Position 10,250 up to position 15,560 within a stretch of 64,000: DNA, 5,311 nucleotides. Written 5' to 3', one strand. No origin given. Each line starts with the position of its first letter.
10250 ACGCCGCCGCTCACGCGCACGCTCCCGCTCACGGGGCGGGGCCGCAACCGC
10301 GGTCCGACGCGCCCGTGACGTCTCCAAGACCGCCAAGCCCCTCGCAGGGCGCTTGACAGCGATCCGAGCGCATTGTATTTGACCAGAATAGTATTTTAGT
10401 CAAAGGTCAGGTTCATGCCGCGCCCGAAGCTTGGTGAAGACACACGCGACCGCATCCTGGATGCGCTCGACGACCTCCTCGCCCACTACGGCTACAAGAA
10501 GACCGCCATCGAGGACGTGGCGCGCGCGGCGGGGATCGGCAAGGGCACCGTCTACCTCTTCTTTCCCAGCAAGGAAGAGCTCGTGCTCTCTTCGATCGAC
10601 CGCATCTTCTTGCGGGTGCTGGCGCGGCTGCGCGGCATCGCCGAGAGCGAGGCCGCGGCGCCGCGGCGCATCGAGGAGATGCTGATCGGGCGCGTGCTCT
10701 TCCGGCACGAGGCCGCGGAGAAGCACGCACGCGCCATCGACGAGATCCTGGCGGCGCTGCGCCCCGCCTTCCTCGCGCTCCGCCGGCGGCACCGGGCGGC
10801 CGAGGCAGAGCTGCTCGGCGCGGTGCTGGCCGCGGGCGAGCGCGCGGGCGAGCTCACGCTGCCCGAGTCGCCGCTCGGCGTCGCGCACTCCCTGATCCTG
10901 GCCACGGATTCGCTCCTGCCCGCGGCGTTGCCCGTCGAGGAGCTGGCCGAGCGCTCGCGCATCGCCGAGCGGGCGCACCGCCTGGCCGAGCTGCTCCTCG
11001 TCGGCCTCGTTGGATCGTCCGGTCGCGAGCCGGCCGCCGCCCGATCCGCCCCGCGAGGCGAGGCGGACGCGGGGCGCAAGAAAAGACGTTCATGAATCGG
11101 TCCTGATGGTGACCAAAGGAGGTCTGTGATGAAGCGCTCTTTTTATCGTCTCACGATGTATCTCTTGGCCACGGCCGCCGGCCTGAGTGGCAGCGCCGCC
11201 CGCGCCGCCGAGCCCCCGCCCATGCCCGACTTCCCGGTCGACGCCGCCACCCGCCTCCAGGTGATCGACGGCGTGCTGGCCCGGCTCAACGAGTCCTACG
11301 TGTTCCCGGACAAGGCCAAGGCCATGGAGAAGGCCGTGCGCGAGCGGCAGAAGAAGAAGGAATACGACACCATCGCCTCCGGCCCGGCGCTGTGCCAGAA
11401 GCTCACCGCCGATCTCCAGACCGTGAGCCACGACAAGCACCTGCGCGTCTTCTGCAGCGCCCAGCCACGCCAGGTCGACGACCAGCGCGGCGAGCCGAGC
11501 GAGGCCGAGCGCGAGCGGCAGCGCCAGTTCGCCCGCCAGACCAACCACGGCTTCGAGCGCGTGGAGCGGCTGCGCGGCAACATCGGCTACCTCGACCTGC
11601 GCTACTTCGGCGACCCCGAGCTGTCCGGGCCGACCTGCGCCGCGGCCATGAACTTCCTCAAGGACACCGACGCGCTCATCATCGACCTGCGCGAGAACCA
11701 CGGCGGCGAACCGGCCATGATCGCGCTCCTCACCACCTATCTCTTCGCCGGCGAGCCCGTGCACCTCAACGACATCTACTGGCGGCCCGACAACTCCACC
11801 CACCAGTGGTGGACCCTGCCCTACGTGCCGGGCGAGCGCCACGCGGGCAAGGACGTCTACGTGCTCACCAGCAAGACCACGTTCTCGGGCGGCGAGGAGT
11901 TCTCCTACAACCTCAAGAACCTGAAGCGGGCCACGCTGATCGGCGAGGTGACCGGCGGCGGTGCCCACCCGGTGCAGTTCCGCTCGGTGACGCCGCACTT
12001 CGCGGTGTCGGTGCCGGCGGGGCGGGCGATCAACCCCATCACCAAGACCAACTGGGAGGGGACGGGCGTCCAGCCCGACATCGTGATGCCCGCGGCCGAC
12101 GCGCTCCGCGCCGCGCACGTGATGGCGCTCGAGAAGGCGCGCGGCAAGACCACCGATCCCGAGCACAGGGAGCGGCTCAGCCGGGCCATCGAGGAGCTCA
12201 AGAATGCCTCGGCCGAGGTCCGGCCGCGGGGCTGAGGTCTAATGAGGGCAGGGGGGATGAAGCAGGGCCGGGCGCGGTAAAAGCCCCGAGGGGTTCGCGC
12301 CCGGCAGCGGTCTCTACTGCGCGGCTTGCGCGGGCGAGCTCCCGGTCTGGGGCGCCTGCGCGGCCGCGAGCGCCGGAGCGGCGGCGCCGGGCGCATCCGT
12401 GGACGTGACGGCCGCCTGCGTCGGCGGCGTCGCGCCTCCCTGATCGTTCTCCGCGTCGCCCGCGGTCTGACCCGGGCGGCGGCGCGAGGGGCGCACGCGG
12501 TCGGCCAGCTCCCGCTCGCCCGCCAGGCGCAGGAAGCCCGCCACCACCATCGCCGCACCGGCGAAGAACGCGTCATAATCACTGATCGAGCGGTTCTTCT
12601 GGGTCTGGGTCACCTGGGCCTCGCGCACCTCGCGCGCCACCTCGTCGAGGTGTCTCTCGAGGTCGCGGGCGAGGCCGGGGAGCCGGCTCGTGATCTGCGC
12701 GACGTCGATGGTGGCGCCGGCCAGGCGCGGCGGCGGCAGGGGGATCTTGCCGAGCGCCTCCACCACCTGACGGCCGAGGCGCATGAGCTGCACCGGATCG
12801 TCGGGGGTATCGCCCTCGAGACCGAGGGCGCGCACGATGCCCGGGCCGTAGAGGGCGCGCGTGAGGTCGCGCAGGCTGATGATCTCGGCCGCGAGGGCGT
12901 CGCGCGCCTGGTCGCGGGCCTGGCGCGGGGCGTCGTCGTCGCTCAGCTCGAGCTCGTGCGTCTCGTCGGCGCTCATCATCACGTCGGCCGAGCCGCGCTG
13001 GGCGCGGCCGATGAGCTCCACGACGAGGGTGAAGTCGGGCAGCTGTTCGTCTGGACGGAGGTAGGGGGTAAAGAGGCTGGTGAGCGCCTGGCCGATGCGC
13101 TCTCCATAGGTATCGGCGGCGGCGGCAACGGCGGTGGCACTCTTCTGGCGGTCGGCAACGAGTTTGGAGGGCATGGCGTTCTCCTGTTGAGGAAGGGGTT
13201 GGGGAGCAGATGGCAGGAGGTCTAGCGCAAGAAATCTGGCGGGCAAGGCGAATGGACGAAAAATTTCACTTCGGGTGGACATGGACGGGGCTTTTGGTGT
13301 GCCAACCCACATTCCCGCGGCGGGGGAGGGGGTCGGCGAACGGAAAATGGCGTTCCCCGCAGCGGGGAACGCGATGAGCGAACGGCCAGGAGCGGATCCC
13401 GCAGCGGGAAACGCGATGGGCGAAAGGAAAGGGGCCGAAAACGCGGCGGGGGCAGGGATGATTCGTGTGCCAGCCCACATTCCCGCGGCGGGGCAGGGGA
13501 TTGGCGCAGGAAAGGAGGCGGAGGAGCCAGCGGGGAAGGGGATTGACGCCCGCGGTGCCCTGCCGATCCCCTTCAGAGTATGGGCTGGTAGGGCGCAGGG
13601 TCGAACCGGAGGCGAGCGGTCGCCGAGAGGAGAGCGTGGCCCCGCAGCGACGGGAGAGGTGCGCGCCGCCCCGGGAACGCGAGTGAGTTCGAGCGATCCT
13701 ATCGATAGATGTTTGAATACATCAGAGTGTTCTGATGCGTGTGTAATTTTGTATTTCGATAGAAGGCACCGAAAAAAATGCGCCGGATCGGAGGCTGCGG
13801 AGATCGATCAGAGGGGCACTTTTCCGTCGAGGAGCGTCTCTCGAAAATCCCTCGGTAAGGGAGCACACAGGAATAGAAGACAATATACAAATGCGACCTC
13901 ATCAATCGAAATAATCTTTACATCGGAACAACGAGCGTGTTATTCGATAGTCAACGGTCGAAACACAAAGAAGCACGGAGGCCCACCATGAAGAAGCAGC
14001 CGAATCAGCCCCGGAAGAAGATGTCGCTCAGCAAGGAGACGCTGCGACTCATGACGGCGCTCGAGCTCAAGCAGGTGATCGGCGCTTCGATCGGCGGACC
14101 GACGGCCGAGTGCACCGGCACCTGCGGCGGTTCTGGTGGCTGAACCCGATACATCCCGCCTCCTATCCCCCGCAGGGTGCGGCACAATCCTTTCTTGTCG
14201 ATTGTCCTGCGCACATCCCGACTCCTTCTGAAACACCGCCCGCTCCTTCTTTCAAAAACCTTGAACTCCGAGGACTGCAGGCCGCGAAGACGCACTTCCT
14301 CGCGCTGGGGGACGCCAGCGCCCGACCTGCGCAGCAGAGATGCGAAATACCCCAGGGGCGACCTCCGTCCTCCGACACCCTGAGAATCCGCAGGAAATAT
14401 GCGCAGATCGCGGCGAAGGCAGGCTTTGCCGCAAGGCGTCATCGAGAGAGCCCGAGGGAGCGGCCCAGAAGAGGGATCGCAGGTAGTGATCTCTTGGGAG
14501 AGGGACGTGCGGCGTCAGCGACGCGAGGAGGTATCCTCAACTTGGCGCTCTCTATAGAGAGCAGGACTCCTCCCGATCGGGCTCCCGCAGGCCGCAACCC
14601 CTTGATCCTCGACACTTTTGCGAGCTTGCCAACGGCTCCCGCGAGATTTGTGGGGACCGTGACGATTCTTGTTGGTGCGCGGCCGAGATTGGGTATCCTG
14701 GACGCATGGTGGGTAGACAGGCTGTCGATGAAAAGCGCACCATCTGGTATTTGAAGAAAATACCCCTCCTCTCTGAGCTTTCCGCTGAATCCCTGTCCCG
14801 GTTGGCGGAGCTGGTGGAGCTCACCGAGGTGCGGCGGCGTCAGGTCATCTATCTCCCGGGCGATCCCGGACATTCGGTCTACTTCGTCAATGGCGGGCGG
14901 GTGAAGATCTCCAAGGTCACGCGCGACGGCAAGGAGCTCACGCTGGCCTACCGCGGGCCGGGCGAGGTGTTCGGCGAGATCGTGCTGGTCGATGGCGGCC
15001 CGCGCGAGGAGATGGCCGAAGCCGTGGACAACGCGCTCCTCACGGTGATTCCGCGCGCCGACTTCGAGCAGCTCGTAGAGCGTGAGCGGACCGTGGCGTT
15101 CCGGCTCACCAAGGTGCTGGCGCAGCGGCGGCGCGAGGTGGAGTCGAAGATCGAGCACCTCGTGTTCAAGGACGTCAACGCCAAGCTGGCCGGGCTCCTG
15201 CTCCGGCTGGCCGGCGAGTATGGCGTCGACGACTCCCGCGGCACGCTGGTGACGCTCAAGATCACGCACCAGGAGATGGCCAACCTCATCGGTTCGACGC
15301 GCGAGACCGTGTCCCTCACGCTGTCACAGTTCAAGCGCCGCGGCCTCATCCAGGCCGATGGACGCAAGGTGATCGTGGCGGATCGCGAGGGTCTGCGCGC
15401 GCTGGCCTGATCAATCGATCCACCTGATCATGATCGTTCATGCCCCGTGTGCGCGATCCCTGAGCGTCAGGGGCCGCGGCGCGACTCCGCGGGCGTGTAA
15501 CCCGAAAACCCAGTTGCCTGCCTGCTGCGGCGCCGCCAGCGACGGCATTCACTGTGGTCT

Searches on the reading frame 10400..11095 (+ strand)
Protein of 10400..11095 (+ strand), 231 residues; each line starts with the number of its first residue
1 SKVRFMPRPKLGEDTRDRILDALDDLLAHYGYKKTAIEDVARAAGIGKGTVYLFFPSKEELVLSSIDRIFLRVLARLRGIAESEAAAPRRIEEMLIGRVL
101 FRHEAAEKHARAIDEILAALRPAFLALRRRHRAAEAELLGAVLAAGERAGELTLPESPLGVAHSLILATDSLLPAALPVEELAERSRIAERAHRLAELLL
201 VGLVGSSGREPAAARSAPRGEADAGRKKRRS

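Call 7: search_protein_families(library=pfam, proteins=[window:10400-11095:+], max_evalue=0.001)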
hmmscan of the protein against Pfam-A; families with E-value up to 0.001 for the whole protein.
window:10400-11095:+ (231 aa): 1 family
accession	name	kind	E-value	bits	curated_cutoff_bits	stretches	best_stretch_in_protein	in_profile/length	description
PF00440.29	TetR_N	-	4.9e-15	55.5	24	1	19-63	1-45/47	Bacterial regulatory proteins, tetR family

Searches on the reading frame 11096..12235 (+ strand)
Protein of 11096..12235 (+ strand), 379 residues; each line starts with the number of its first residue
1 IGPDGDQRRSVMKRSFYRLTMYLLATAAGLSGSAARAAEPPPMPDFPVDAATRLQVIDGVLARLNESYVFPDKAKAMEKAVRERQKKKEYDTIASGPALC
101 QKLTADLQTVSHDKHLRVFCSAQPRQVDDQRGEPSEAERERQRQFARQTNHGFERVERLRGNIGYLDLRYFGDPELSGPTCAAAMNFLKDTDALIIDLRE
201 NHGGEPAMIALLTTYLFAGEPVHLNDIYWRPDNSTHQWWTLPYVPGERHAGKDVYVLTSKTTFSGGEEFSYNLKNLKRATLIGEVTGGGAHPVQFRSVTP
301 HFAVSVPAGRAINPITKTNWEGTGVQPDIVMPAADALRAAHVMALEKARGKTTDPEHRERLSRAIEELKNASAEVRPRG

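Call 7: search_protein_families(library=pfam, proteins=[window:11096-12235:+], max_evalue=0.001)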
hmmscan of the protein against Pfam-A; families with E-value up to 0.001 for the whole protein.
window:11096-12235:+ (379 aa): 2 families
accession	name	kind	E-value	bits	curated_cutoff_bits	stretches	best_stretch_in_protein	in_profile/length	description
PF03572.23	Peptidase_S41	-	4.5e-21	75.6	24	1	162-330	1-164/165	Peptidase family S41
PF11918.13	Peptidase_S41_N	-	7.3e-12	46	26.6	1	55-130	20-95/129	N-terminal domain of Peptidase_S41 in eukaryotic IRBP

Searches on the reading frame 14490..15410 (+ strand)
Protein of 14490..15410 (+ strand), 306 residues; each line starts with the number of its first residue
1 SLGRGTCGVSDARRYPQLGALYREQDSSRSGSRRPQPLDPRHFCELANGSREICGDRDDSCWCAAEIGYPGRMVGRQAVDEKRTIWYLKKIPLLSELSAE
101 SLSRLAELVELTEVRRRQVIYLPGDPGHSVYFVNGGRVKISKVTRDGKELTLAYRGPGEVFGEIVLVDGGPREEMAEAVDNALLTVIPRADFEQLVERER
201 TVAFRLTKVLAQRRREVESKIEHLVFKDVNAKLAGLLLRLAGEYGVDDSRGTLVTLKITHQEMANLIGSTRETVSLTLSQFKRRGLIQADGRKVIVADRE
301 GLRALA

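Call 7: search_protein_families(library=pfam, proteins=[window:14490-15410:+], max_evalue=0.001)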
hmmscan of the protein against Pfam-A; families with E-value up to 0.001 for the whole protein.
window:14490-15410:+ (306 aa): 3 families
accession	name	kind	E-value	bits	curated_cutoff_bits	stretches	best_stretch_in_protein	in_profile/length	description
PF00027.35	cNMP_binding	-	6.3e-21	74.6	27.5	1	113-198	3-88/89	Cyclic nucleotide-binding domain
PF13545.12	HTH_Crp_2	-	9.8e-21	73.9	27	1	232-305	2-70/70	Crp-like helix-turn-helix domain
PF00325.26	Crp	-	2.2e-10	40.5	21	1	256-287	1-32/32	Bacterial regulatory proteins, crp family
